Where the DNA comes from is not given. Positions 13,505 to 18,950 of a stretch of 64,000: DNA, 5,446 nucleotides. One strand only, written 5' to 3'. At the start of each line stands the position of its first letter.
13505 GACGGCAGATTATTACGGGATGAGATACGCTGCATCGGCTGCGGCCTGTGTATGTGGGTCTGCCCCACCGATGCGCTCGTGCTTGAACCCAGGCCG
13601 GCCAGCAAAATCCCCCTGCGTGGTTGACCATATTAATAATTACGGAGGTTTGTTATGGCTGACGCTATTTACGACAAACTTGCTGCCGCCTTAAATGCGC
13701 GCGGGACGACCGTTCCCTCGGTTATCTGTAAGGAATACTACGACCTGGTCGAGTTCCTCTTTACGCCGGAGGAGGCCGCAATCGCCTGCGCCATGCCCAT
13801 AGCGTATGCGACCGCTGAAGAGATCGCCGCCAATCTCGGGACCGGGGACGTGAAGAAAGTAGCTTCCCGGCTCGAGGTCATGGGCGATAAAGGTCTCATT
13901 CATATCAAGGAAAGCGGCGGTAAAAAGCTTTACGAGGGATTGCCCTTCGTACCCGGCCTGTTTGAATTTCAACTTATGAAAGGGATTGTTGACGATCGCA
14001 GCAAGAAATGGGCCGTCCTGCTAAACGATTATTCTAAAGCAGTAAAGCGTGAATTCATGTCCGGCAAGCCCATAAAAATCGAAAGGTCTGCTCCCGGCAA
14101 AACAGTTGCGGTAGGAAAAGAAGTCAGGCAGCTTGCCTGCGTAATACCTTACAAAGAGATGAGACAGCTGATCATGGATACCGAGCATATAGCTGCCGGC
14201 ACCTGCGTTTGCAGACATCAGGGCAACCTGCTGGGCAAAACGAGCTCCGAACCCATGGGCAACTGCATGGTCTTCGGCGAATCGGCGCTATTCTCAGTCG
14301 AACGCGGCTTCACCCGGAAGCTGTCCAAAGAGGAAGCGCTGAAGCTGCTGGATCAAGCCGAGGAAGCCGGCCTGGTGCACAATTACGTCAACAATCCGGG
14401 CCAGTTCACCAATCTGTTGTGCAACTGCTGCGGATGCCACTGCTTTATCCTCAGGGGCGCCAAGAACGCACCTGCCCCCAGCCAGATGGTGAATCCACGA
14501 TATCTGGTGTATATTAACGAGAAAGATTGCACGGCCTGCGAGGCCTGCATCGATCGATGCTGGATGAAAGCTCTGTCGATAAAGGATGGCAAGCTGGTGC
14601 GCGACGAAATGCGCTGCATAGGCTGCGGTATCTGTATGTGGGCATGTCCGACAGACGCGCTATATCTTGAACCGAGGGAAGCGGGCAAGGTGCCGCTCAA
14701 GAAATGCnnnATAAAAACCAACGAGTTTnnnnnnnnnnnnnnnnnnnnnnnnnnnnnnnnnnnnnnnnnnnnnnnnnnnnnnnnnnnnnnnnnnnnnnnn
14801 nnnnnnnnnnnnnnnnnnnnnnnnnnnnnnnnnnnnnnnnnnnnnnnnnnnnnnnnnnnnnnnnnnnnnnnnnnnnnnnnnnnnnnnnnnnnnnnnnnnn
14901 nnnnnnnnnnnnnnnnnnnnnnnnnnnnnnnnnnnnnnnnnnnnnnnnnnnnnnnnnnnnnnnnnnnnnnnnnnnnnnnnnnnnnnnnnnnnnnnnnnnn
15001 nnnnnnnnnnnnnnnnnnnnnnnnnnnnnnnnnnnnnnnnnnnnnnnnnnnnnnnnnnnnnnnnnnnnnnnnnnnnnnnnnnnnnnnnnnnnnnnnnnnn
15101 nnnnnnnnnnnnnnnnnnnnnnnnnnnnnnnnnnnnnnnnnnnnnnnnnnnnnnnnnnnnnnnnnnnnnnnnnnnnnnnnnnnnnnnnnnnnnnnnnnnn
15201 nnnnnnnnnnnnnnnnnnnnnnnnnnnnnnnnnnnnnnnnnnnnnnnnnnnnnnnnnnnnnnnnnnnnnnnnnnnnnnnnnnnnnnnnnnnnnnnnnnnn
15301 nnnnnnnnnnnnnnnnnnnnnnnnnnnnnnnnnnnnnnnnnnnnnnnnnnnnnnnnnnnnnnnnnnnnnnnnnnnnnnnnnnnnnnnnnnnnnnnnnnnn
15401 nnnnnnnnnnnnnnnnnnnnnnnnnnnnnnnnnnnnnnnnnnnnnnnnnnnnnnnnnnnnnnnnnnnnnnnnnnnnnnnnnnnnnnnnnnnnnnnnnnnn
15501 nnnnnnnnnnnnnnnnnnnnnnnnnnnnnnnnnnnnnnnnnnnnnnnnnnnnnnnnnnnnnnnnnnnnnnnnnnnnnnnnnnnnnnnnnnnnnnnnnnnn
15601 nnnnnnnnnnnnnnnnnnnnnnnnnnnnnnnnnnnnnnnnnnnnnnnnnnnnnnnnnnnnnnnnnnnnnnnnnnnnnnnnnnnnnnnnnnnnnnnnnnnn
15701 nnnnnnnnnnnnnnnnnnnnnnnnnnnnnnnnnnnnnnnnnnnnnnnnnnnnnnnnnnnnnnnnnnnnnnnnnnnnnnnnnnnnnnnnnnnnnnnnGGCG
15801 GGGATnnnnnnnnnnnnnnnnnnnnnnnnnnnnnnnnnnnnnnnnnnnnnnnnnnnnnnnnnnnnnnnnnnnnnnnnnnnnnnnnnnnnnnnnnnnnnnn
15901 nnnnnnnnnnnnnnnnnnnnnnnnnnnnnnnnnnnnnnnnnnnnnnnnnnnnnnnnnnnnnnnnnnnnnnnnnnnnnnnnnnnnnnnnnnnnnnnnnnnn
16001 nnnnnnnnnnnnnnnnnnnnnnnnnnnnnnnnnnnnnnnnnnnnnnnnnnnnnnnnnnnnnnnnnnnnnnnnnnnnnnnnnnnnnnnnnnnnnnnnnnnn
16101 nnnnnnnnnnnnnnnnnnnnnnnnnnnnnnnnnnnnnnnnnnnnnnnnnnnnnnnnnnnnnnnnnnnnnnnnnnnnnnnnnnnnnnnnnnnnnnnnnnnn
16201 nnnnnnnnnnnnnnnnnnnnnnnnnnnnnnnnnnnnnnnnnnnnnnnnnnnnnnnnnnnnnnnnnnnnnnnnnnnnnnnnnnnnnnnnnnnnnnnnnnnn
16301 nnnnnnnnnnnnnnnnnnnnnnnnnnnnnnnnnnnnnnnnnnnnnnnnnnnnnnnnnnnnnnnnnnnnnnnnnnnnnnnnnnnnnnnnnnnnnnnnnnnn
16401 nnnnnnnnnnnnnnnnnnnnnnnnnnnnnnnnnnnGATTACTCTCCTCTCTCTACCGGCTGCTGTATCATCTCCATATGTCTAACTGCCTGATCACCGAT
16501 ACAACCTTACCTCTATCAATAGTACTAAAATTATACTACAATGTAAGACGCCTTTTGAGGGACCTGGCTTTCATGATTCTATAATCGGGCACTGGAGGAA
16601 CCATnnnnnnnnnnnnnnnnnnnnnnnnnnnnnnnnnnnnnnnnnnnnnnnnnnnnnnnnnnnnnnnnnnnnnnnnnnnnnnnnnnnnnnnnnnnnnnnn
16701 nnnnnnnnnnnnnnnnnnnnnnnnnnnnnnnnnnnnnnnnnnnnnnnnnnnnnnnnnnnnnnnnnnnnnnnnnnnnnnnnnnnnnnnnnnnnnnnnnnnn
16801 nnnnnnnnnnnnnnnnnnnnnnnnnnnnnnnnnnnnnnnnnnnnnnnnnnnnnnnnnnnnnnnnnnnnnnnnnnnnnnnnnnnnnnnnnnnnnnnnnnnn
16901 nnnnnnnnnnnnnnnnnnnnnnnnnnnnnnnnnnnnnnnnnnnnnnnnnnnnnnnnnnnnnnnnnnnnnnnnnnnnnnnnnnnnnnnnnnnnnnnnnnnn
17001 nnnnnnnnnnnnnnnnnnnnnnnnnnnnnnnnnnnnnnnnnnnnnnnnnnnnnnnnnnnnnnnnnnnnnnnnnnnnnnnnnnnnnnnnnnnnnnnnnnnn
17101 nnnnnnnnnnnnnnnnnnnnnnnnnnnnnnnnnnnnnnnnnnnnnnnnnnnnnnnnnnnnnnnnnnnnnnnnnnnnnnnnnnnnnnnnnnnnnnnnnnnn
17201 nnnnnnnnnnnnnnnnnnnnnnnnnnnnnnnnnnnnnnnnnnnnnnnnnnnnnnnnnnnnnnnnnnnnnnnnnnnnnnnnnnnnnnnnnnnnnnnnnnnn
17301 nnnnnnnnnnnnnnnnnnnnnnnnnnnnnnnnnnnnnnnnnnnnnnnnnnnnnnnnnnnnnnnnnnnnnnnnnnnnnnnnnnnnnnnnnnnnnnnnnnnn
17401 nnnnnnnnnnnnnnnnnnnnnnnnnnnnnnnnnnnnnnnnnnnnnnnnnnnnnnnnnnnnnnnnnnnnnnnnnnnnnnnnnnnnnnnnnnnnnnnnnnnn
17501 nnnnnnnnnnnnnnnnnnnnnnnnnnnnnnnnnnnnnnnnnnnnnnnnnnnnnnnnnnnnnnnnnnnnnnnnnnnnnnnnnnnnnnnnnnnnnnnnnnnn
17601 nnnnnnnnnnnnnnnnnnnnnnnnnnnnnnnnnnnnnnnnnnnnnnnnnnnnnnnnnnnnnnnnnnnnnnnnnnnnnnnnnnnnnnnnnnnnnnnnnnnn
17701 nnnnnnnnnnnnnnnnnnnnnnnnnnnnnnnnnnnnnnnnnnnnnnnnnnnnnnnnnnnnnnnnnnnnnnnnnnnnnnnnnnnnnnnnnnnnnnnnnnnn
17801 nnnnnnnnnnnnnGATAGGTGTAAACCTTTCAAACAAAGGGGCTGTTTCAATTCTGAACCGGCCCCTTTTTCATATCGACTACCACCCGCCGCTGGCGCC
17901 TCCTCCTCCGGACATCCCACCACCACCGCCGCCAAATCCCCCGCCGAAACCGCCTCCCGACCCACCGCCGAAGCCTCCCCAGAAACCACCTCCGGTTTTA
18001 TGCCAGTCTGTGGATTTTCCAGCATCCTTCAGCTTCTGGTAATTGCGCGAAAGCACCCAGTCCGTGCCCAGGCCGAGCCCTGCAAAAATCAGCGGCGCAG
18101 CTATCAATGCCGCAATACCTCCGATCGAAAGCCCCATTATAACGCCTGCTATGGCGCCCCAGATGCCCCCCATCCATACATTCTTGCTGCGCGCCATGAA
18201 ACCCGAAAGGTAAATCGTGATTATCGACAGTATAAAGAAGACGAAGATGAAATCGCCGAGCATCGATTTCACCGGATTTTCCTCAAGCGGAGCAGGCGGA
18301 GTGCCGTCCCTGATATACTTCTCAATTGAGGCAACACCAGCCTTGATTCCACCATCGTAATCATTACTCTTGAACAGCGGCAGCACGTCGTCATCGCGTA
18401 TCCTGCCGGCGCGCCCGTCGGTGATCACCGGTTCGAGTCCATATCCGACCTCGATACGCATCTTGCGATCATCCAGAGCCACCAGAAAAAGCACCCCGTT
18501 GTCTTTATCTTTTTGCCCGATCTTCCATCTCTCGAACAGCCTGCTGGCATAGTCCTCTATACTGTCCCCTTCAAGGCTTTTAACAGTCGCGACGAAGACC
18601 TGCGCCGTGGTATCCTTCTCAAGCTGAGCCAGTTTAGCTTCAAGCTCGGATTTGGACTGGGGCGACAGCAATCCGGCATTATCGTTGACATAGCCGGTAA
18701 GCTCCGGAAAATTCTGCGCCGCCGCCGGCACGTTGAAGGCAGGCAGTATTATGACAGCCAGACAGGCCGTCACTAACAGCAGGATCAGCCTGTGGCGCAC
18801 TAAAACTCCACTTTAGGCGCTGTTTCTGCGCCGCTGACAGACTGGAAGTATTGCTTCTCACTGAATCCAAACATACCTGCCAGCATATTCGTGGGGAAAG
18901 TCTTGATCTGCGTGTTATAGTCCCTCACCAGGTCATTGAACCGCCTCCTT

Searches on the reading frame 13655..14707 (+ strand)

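Call 25: search_protein_families(library=pfam, proteins=[window:13655-14707:+], max_evalue=0.00001)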
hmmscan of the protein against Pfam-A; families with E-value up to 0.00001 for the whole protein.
window:13655-14707:+ (351 aa): 5 families
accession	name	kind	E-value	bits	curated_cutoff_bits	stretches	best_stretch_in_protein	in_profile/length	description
PF00037.32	Fer4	-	7.2e-09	35.5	21.1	1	315-337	2-24/24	4Fe-4S binding domain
PF12838.12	Fer4_7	-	4.2e-08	34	27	0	292-335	2-52/52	4Fe-4S dicluster domain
PF13237.11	Fer4_10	-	6.3e-08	32.9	25.5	0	285-332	2-53/53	4Fe-4S dicluster domain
PF14697.11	Fer4_21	-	4.1e-07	30.5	35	0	287-336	3-57/59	4Fe-4S dicluster domain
PF12797.12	Fer4_2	-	7.4e-06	26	24.5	1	314-333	3-22/22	4Fe-4S binding domain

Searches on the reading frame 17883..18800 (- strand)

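Call 25: search_protein_families(library=pfam, proteins=[window:17883-18800:-], max_evalue=0.00001)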
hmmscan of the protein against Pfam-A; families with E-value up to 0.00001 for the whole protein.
window:17883-18800:- (306 aa): 1 family
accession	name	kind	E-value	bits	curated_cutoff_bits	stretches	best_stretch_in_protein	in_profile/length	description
PF04536.20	TPM_phosphatase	-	1.1e-48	164.8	22.1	1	38-162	1-125/125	TPM domain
